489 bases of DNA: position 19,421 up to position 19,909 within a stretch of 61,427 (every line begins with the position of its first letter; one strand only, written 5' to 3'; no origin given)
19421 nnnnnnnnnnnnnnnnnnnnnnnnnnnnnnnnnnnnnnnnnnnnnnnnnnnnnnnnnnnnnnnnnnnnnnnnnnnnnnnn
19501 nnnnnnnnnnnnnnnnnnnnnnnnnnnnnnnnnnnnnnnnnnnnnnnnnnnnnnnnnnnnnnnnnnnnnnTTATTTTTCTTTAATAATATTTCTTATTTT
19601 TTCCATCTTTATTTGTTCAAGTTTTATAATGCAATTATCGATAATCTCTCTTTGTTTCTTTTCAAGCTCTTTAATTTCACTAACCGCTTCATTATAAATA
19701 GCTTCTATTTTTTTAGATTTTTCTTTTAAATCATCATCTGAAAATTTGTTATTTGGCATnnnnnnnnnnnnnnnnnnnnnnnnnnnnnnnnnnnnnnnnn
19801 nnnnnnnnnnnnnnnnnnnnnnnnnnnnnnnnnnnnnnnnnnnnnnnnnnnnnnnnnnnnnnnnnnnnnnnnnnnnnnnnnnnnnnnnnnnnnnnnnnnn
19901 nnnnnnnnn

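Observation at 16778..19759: Duplicated two-gene ORFan module (small coiled-coil protein plus large K/E-rich protein, one with HExxH) abutting the tRNA-Thr hot spot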

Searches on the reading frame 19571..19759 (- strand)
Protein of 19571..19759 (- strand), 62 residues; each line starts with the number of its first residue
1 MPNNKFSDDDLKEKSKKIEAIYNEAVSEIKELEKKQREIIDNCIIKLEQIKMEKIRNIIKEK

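Call 4: search_protein_families(library=pfam, proteins=[window:19571-19759:-], max_evalue=1)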
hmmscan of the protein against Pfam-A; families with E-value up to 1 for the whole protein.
window:19571-19759:- (62 aa): 4 families
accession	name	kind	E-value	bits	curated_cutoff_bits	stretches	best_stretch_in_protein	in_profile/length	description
PF15948.10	DUF4756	-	0.00073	19.9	25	1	22-60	50-88/158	Domain of unknown function (DUF4756)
PF18652.6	Adhesin_P1_N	-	0.057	14.1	27.1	1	6-38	44-76/106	Adhesin P1 N-terminal domain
PF05062.17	RICH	-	0.12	13.1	23.2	1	12-60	4-54/82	RICH domain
PF17021.10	Mei5_like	-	0.15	12.6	32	1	3-55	46-97/118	Putative double-strand recombination repair-like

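Call 5: search_protein_families(library=ncbifam, proteins=[window:19571-19759:-], max_evalue=1)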
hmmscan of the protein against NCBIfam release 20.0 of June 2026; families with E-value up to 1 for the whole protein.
window:19571-19759:- (62 aa): 1 family
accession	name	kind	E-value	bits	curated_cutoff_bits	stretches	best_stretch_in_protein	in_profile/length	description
NF033838.0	PspC_subgroup_1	exception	0.19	10.3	700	1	7-61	52-109/684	pneumococcal surface protein PspC, choline-binding form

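Call 6: search_protein_families(library=phrogs, proteins=[window:19571-19759:-], max_evalue=1)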
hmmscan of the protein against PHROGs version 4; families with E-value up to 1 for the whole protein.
window:19571-19759:- (62 aa): 2 families
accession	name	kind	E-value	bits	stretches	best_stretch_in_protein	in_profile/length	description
phrog_10901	-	unknown function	0.078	14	1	13-47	34-68/91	-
phrog_1293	-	tail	0.61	8.7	1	9-51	734-778/1424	tail length tape measure protein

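Call 7: search_protein_families(library=padloc, proteins=[window:19571-19759:-], max_evalue=1)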
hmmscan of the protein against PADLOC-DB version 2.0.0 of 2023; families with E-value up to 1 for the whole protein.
window:19571-19759:- (62 aa): 0 families
